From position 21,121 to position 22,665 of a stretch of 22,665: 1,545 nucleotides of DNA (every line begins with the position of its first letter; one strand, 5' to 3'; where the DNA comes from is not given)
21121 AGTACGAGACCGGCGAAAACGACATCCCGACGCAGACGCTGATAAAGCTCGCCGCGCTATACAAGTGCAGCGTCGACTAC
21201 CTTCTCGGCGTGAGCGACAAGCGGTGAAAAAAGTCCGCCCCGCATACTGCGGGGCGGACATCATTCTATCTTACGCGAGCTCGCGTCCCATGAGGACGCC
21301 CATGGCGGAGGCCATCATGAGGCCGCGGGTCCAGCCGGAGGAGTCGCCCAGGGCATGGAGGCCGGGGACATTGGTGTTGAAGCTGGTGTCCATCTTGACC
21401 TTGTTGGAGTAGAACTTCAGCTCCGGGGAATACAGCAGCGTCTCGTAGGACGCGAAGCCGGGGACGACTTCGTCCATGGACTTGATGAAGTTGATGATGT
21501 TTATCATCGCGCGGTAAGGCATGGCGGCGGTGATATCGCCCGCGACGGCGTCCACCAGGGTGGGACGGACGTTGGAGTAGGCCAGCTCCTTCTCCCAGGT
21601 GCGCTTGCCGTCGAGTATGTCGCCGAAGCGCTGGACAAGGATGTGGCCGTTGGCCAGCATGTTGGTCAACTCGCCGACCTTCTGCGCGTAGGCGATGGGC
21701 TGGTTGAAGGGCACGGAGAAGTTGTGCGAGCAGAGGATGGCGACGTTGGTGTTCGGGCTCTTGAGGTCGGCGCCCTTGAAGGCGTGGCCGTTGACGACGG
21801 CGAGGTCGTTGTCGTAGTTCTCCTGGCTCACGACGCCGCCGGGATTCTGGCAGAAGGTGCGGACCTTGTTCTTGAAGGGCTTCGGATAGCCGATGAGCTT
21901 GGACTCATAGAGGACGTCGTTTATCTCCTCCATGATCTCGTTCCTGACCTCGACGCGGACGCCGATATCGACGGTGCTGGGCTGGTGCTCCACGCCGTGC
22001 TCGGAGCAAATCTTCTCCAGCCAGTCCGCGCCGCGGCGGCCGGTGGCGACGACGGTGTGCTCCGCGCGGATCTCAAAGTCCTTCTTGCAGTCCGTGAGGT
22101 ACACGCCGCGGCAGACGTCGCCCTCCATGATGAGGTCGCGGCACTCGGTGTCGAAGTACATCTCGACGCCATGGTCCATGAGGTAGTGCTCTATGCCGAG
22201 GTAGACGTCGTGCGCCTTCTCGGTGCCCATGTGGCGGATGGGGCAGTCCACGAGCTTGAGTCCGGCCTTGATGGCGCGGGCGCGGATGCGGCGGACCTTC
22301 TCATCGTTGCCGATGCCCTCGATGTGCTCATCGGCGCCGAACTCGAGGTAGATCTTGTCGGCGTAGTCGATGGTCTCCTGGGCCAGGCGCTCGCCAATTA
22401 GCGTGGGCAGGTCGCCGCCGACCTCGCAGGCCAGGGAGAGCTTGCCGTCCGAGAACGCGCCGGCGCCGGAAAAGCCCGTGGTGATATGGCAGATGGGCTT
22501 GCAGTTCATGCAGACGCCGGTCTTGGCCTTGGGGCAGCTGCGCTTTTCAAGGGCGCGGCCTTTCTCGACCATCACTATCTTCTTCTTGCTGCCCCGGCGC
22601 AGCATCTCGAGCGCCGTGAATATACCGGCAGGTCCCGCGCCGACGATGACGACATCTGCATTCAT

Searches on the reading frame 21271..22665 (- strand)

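Call 42: search_protein_families(library=pfam, proteins=[window:21271-22665:-], max_evalue=0.001)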
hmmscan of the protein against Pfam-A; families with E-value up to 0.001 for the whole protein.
window:21271-22665:- (464 aa): 8 families
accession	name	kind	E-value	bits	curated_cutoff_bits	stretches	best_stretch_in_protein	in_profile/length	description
PF00890.30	FAD_binding_2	-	6.8e-13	49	20.4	1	154-220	144-213/414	FAD binding domain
PF07992.20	Pyr_redox_2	-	9.1e-12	45.4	26.1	1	4-49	2-45/291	Pyridine nucleotide-disulphide oxidoreductase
PF01266.30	DAO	-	2.2e-08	34.4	27.9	1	4-209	1-203/353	FAD dependent oxidoreductase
PF21688.3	FAD-depend_C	-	3.7e-08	34.3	27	1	265-415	43-194/197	FAD-dependent protein, C-terminal domain-like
PF12831.13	FAD_oxidored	-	4.3e-07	30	27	0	4-37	1-32/416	FAD dependent oxidoreductase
PF01134.28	GIDA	-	1.8e-06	27.7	22.1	0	4-50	1-46/391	Glucose inhibited division protein A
PF01494.25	FAD_binding_3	-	4.3e-06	26.6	22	1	3-41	2-38/349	FAD binding domain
PF03486.20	HI0933_like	-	8.8e-06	25.8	50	0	4-41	2-37/244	HI0933-like protein Rossmann domain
